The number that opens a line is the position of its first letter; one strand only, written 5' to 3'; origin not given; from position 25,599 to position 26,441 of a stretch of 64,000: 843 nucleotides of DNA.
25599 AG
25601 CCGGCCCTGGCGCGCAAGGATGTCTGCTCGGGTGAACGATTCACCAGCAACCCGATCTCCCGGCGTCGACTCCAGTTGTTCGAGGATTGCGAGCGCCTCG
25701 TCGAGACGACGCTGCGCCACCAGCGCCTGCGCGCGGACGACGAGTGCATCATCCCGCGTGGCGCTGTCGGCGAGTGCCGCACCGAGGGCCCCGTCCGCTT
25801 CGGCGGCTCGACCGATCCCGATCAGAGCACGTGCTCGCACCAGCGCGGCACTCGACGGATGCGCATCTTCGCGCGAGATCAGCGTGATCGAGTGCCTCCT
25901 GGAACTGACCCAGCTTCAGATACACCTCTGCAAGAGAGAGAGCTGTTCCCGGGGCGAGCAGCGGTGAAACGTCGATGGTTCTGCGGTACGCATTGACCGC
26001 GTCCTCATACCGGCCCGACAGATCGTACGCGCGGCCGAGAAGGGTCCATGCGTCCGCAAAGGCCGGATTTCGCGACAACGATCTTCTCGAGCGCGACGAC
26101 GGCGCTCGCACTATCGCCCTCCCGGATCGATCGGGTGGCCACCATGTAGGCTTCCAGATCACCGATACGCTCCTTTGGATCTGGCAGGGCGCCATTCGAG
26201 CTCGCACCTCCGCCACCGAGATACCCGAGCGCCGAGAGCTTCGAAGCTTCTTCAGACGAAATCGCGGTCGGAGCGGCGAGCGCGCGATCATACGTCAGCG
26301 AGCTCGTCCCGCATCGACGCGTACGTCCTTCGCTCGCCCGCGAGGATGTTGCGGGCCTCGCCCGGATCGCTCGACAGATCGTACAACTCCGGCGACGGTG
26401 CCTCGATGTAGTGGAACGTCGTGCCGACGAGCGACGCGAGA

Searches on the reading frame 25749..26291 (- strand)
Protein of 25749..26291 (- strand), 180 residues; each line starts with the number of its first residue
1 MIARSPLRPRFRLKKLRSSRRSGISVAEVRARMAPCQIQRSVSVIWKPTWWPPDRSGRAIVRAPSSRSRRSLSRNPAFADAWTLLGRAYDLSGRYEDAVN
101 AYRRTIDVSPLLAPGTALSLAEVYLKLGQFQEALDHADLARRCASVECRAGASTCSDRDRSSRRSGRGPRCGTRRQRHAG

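Call 37: search_protein_families(library=pfam, proteins=[window:25749-26291:-], max_evalue=10)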
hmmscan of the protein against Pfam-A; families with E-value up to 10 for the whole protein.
window:25749-26291:- (180 aa): 18 families
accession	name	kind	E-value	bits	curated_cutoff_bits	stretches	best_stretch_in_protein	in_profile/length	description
PF00515.34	TPR_1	-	4.2e-11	42.6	27.8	2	79-110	1-32/34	Tetratricopeptide repeat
PF07719.23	TPR_2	-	1.8e-10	40.5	27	2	79-110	1-32/34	Tetratricopeptide repeat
PF13424.12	TPR_12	-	2e-09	37.9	30.1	2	75-108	41-74/77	Tetratricopeptide repeat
PF13432.12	TPR_16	-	3.8e-09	37.3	32.7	2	93-144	11-61/65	Tetratricopeptide repeat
PF13176.12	TPR_7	-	6.4e-09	35.6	27.9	2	81-107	1-29/36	Tetratricopeptide repeat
PF13431.12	TPR_17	-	9.4e-09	35.3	24.4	2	70-99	4-33/34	Tetratricopeptide repeat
PF14559.12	TPR_19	-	1.2e-07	32.4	25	2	92-135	4-46/68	Tetratricopeptide repeat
PF13181.12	TPR_8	-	2e-07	31.1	25.7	2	79-110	1-32/34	Tetratricopeptide repeat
PF13428.12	TPR_14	-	2.4e-07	31.2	23.5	2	80-110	2-32/44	Tetratricopeptide repeat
PF07721.20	TPR_4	-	6.2e-06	26.8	27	2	115-138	2-25/26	Tetratricopeptide repeat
PF13414.12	TPR_11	-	2e-05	24.6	26.8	1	86-110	1-25/42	TPR repeat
PF13374.12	TPR_10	-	3.3e-05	24.2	27.5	2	85-108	8-31/42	Tetratricopeptide repeat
PF25063.1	ARM_TT21_C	-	6.1e-05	23.4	35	1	69-135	119-185/209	Tetratricopeptide repeat protein 21 C-terminal ARM domain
PF12895.13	ANAPC3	-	6.3e-05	23.6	27.2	1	71-136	15-78/82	Anaphase-promoting complex, cyclosome, subunit 3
PF13174.12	TPR_6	-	0.00011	23.1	26.3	1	80-108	1-29/33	Tetratricopeptide repeat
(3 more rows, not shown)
